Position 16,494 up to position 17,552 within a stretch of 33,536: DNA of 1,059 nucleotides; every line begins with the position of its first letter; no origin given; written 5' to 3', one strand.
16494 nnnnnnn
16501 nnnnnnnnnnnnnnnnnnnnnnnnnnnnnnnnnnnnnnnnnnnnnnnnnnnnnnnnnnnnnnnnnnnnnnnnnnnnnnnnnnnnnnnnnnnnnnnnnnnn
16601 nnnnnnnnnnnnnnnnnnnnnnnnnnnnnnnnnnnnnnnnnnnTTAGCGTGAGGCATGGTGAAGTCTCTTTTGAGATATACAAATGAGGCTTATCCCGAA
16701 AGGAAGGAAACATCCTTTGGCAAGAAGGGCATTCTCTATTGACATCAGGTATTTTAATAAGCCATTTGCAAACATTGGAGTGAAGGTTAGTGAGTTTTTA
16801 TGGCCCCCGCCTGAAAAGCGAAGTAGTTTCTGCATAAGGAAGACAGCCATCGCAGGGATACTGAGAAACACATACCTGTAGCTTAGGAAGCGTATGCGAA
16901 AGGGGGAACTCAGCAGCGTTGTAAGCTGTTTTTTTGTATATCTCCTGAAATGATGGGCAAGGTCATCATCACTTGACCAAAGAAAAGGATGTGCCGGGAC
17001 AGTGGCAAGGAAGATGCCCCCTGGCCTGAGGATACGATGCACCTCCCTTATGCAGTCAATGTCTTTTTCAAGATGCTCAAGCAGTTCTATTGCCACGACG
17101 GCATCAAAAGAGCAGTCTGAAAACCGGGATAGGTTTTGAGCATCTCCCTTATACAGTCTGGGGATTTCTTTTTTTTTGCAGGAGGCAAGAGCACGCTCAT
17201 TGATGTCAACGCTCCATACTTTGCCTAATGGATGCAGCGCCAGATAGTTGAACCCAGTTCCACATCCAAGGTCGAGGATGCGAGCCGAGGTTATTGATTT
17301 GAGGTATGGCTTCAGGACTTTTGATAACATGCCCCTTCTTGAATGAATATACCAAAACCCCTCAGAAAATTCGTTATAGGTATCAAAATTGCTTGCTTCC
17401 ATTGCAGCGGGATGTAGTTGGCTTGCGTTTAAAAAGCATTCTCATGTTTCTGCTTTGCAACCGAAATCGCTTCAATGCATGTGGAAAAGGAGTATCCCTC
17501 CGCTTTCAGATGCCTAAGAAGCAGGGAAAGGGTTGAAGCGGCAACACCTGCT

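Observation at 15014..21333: ArnC/ArnD/ArnT-like (FlmF2/NaxD/FlmK-like) operon that would edit a sugar on its lipid carrier, with an inserted methyltransferase, in an archaeal-looking genome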

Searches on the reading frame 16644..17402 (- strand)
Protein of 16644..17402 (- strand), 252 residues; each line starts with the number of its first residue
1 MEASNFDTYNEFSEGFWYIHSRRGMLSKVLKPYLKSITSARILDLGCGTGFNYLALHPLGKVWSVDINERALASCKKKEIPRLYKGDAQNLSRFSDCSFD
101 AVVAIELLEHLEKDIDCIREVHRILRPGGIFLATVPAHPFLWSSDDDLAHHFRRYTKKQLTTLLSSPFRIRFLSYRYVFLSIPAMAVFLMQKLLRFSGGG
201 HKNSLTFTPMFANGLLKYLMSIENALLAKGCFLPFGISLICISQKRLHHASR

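Call 4: search_protein_families(library=pfam, proteins=[window:16644-17402:-], max_evalue=0.01)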
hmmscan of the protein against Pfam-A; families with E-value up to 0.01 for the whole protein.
window:16644-17402:- (252 aa): 12 families
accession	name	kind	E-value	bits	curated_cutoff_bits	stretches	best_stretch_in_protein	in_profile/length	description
PF08241.18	Methyltransf_11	-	1.2e-20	74.3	21.2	1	43-132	1-94/95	Methyltransferase domain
PF13649.12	Methyltransf_25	-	2e-17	64.1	27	1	42-129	1-97/97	Methyltransferase domain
PF13847.12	Methyltransf_31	-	1.2e-14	54.7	27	1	40-144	5-114/145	Methyltransferase domain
PF08242.18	Methyltransf_12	-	6.3e-13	49.7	30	1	43-131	1-98/98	Methyltransferase domain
PF13489.12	Methyltransf_23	-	1.9e-12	47.7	27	1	19-157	2-147/164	Methyltransferase domain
PF01209.24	Ubie_methyltran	-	4.7e-05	23.3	20.1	1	37-142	46-160/233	ubiE/COQ5 methyltransferase family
PF05175.20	MTS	-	5.5e-05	23.3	23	1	27-78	20-74/170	Methyltransferase small domain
PF07021.18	MetW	-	0.00013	22.1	21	1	39-125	14-102/193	Methionine biosynthesis protein MetW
PF02353.26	CMAS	-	0.00068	19.5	27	1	40-133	64-164/273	Mycolic acid cyclopropane synthetase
PF03291.22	mRNA_G-N7_MeTrfase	-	0.00081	19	26.6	0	29-79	52-104/315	mRNA (guanine-N(7))-methyltransferase domain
PF03848.20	TehB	-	0.00086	19.2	20.4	1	34-78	26-72/193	Tellurite resistance protein TehB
PF08003.17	Methyltransf_9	-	0.00088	18.8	23.8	1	30-131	107-215/315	Protein of unknown function (DUF1698)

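Call 5: search_protein_families(library=ncbifam, proteins=[window:16644-17402:-], max_evalue=0.001)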
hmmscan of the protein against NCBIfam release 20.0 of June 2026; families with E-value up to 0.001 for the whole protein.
window:16644-17402:- (252 aa): 30 families (the best 25 are shown)
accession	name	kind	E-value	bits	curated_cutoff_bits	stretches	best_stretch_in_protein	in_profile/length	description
NF045667.1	MTase_DVU1556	equivalog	2e-12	47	155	1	38-133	22-119/213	DVU_1556 family methyltransferase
NF045825.1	FAmtase_mtf2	equivalog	2.1e-12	46.8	400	1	37-134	57-159/248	fatty-acid O-methyltransferase Mtf2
NF045823.1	PthPhpthDimycoMt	equivalog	2.5e-11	43.2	300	1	41-133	69-166/256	phthiotriol/phenolphthiotriol dimycocerosates methyltransferase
TIGR02072.1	BioC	equivalog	2.5e-10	40.6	184.95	1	29-149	26-148/244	malonyl-ACP O-methyltransferase BioC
TIGR01983.1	UbiG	equivalog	3.9e-10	39.4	102.95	1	31-135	42-154/228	bifunctional 2-polyprenyl-6-hydroxyphenol methylase/3-demethylubiquinol 3-O-methyltransferase UbiG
NF043040.1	corrin_prot_MT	hypoth_equivalog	1.5e-09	37.6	180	1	38-133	41-147/216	corrinoid protein-associated methyltransferase CpaM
TIGR01934.1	MenG_MenH_UbiE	subfamily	1.9e-09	37.2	158.35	1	38-182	39-185/223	ubiquinone/menaquinone biosynthesis methyltransferase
NF001241.0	PRK00216.1-2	equivalog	1.9e-08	34.3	327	1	34-134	47-148/231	demethylmenaquinone methyltransferase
NF001244.0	PRK00216.1-5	equivalog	6.2e-08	32.2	216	1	35-132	45-152/236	bifunctional demethylmenaquinone methyltransferase/2-methoxy-6-polyprenyl-1,4-benzoquinol methylase UbiE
NF045649.1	2X_seleno_MduS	exception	1.3e-06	27.7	380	1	40-135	43-149/338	methyltransferase domain-containing selenoprotein MduS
NF041255.1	mycofact_MftM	equivalog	1.9e-06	27.4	200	1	27-127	128-235/289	mycofactocin oligosaccharide methyltransferase MftM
TIGR02081.1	metW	equivalog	2.2e-06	27.4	189.5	1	39-126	14-103/194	methionine biosynthesis protein MetW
NF047649.1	MTase_UXPK_star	exception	2.4e-06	26.8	460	1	41-132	80-180/283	methyltransferase/UXPK-star double selenoprotein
NF040539.1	AST_met_ArsM_2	exception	2.6e-06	27.5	240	1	30-134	48-164/262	putative arsinothricin biosynthesis methyltransferase ArsM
NF041537.1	ArsM_AhpD_UU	exception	3e-06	26.3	510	1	40-132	78-179/345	arsenite methyltransferase/AhpD domain selenoprotein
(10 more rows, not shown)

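Call 67: search_solved_structures(query=window:16644-17402:-, max_evalue=0.000001)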
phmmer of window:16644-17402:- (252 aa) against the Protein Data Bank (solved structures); distinct sequences matched with E-value up to 0.000001: 8.
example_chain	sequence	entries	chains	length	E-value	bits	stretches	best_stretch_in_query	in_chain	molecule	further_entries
2avn_A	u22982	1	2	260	2e-10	43.5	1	17-175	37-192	ubiquinone/menaquinone biosynthesis methyltransferase-related protein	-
3l8d_A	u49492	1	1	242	1.7e-09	40.5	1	6-131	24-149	Methyltransferase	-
1ve3_A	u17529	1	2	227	1.2e-08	37.7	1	7-132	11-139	hypothetical protein PH0226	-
8zc8_A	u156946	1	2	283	4.2e-08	35.9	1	30-134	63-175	MitM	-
21zq_A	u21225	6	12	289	4.4e-08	35.8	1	30-134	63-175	MitM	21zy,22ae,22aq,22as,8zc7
6uv6_A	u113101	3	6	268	1.6e-07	34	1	34-132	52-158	D-glucose O-methyltransferase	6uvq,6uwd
6uak_A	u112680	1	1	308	5.3e-07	32.3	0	25-141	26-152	SAM dependent methyltransferase LahSB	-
3mgg_A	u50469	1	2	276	1e-06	31.4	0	38-132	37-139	Methyltransferase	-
